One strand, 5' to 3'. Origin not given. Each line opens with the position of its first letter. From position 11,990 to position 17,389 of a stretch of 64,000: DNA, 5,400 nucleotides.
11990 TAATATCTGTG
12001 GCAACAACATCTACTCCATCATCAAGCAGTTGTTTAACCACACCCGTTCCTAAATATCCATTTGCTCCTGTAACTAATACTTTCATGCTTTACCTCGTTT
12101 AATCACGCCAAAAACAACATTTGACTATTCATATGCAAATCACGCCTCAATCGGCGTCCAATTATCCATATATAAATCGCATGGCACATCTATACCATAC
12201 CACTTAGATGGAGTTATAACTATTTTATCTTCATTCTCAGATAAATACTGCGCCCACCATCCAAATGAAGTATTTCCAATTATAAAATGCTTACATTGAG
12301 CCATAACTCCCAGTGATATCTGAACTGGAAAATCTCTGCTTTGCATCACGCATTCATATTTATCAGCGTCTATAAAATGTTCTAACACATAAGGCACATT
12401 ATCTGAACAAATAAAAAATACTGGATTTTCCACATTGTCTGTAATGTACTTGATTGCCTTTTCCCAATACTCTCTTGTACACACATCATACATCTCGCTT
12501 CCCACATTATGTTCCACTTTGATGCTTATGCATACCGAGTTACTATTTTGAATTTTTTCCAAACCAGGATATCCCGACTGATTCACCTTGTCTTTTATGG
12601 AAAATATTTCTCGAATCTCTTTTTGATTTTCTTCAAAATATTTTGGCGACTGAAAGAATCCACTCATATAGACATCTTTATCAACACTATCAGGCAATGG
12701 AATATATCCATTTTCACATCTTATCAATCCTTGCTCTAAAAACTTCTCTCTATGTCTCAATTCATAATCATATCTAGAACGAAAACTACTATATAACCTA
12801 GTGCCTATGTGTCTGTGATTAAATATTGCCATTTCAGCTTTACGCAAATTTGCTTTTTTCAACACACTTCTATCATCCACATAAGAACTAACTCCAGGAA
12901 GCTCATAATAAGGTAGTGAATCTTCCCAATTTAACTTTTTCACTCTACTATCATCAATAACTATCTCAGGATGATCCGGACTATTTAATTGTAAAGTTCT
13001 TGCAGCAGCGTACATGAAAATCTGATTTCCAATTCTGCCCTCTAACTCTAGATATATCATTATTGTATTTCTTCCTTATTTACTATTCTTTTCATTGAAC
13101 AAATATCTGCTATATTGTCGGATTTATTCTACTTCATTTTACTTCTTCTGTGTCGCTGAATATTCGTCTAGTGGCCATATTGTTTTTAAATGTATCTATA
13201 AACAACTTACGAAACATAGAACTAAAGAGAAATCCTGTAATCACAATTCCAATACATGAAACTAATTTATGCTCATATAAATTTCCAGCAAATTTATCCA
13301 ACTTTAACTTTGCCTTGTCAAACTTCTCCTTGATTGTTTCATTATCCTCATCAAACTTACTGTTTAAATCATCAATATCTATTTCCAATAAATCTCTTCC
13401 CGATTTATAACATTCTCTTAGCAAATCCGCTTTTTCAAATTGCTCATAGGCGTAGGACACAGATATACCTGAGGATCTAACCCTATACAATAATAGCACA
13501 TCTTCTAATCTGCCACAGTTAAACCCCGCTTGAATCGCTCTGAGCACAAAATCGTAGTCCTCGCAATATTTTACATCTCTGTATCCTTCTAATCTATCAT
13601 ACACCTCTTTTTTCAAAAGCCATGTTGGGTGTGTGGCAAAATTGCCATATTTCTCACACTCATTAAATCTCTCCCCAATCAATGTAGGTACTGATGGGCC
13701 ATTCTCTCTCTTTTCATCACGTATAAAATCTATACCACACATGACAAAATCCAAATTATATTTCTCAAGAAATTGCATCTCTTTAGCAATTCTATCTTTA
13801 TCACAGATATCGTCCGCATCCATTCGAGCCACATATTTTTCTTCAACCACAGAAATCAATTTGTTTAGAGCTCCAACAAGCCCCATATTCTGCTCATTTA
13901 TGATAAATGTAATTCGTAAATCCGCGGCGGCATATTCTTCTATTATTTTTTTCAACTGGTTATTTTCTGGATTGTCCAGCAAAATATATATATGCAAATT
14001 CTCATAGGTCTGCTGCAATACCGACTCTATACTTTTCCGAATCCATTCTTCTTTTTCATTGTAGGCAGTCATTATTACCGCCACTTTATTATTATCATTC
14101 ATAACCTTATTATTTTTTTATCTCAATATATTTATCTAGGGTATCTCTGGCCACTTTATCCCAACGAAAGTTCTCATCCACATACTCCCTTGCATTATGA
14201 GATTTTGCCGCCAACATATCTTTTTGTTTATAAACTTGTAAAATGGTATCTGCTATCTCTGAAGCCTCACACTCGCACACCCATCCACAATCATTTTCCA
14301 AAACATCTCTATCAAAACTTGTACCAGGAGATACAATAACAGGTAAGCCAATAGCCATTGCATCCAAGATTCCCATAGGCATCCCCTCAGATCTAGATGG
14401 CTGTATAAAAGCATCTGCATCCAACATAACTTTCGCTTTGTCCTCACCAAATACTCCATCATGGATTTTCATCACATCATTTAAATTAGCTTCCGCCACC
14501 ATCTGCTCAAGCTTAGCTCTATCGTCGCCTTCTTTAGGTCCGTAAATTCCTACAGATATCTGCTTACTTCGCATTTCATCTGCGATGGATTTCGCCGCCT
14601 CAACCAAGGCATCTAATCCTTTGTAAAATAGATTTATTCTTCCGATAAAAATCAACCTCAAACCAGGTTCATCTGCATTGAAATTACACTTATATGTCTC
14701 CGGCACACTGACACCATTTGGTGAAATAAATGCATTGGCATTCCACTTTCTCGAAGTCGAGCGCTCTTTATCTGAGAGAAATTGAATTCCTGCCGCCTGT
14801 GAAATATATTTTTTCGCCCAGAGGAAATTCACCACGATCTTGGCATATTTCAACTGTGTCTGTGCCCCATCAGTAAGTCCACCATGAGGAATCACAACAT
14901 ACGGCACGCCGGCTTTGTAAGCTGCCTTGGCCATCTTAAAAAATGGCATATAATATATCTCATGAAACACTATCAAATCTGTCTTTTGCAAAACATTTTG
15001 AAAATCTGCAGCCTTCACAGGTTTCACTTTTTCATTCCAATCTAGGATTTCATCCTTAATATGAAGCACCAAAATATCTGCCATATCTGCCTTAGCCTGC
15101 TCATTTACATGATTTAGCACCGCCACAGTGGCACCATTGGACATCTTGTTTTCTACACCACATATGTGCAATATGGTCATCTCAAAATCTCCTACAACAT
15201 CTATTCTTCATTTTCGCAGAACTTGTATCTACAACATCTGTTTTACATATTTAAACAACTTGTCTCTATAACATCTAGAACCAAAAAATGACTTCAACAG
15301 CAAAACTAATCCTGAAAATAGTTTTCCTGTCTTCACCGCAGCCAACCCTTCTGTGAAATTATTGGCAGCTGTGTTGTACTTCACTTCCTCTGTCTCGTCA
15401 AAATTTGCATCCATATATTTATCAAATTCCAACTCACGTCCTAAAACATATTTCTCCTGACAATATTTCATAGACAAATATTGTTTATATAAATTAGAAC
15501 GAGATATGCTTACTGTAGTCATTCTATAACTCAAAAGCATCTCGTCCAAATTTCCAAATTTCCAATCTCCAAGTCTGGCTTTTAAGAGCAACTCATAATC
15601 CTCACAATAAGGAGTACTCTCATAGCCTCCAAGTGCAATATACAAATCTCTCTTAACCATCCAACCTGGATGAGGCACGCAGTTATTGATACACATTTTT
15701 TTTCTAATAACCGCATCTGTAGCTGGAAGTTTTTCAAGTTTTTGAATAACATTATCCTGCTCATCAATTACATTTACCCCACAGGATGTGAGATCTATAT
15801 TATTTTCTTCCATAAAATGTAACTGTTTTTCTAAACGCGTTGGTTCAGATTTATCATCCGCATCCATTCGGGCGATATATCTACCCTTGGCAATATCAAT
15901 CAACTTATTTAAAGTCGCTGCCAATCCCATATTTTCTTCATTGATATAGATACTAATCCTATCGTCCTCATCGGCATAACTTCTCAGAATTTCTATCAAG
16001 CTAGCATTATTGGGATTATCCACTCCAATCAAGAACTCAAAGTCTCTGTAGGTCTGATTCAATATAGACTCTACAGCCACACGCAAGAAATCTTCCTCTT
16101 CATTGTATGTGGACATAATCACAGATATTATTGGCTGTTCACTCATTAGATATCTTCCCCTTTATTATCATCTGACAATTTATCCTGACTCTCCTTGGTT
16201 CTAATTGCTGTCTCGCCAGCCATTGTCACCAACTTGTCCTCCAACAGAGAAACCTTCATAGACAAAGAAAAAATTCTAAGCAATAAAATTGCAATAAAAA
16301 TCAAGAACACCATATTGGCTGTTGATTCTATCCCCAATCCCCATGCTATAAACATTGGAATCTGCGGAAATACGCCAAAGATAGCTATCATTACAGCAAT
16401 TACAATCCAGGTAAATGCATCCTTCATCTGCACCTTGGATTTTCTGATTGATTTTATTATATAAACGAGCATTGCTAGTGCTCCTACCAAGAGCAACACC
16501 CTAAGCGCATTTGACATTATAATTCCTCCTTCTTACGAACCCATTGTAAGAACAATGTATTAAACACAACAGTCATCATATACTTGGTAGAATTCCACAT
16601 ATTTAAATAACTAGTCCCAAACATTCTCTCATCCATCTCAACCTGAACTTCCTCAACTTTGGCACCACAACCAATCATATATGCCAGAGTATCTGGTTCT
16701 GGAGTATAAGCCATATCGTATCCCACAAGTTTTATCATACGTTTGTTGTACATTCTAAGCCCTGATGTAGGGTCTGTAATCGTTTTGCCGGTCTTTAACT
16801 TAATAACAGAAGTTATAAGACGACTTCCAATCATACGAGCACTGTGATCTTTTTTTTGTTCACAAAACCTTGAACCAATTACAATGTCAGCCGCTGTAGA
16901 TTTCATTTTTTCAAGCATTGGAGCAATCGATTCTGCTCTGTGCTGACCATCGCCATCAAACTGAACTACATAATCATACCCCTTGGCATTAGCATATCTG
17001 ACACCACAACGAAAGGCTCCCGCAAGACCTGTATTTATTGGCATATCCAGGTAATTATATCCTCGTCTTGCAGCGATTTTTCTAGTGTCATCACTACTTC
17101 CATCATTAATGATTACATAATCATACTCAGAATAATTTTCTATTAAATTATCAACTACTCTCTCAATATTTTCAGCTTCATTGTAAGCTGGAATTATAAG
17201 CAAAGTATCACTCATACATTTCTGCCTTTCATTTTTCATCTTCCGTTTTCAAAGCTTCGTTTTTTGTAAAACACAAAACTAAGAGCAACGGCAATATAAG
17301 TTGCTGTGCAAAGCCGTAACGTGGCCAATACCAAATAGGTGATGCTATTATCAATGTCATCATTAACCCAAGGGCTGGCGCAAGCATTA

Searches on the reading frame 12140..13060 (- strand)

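Call 16: search_protein_families(library=pfam, proteins=[window:12140-13060:-], max_evalue=0.001)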
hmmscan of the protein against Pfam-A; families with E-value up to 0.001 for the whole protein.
window:12140-13060:- (306 aa): 1 family
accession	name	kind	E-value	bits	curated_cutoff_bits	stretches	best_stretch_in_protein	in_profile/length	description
PF01531.22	Glyco_transf_11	-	6.5e-23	81.8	23.9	1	39-303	31-296/298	Glycosyl transferase family 11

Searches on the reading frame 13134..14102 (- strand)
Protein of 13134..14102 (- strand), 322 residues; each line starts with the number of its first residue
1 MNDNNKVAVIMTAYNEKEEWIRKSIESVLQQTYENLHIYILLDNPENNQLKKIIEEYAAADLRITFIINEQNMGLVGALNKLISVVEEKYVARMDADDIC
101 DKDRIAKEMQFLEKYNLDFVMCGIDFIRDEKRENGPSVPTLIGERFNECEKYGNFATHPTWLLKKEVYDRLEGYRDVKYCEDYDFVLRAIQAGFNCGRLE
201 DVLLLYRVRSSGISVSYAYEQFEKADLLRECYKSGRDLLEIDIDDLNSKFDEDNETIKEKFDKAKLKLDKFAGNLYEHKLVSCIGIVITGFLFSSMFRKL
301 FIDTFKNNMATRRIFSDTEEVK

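Call 16: search_protein_families(library=pfam, proteins=[window:13134-14102:-], max_evalue=0.001)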
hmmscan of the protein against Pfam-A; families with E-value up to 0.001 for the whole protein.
window:13134-14102:- (322 aa): 2 families
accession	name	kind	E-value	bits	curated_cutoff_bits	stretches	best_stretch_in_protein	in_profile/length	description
PF00535.33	Glycos_transf_2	-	7.8e-32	111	23.3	1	9-169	2-165/168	Glycosyl transferase family 2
PF13641.12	Glyco_tranf_2_3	-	7.4e-12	46.2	27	1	7-220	3-206/230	Glycosyltransferase like family 2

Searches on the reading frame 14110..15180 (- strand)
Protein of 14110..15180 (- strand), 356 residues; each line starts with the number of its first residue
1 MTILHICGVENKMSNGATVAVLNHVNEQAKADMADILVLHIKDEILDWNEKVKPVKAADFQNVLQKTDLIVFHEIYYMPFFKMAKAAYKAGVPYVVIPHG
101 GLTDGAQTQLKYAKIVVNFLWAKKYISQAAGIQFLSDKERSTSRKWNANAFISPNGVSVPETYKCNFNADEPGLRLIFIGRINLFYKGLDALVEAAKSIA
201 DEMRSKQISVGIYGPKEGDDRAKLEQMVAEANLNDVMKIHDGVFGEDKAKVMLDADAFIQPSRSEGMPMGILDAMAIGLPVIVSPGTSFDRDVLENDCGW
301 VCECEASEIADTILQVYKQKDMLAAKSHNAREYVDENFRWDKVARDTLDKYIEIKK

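Call 16: search_protein_families(library=pfam, proteins=[window:14110-15180:-], max_evalue=0.001)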
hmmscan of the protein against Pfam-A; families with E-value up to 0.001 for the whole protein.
window:14110-15180:- (356 aa): 5 families
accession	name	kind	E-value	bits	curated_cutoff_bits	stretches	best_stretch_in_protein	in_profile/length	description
PF00534.26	Glycos_transf_1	-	6.6e-26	91.3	26.4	1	169-332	11-171/172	Glycosyl transferases group 1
PF13692.12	Glyco_trans_1_4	-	5.6e-24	85.5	27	1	175-318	3-141/142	Glycosyl transferases group 1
PF20706.3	GT4-conflict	-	3.1e-10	40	26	1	173-287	197-314/385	Family 4 Glycosyltransferase in conflict systems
PF13524.12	Glyco_trans_1_2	-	0.00033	21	25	0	206-348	13-143/144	Glycosyl transferase-like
PF13439.12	Glyco_transf_4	-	0.00047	20.7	28.5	0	34-157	38-166/170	Glycosyltransferase Family 4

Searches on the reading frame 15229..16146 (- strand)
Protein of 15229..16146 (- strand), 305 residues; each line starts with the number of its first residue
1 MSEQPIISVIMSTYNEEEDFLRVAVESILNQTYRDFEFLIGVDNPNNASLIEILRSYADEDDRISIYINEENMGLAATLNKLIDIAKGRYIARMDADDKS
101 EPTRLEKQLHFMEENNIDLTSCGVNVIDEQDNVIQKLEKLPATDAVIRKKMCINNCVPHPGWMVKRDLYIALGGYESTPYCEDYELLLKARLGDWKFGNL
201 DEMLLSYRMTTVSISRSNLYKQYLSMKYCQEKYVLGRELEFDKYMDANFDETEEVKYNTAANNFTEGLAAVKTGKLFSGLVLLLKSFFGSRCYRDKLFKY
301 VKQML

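Call 16: search_protein_families(library=pfam, proteins=[window:15229-16146:-], max_evalue=0.001)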
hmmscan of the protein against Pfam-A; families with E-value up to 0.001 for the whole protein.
window:15229-16146:- (305 aa): 3 families
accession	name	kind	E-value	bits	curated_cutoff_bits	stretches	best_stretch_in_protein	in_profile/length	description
PF00535.33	Glycos_transf_2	-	1.1e-30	107.3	23.3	1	8-170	1-165/168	Glycosyl transferase family 2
PF10111.15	Glyco_tranf_2_2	-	6.9e-10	39.3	27.3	1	8-226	1-234/276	Glycosyltransferase like family 2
PF13641.12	Glyco_tranf_2_3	-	3.4e-09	37.5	27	1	5-121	2-120/230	Glycosyltransferase like family 2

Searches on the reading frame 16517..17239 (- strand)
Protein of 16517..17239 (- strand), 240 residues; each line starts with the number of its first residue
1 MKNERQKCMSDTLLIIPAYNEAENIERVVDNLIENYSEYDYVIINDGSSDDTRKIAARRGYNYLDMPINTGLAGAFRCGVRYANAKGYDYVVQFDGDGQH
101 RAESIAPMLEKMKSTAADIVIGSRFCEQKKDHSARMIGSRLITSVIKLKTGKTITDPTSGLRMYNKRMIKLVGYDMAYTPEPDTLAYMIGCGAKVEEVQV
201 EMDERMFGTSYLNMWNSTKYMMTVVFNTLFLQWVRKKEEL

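Call 16: search_protein_families(library=pfam, proteins=[window:16517-17239:-], max_evalue=0.001)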
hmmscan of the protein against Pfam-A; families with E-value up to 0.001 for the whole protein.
window:16517-17239:- (240 aa): 1 family
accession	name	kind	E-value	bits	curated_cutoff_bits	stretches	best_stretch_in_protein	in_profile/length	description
PF00535.33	Glycos_transf_2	-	6.4e-30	104.7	23.3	1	14-170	2-165/168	Glycosyl transferase family 2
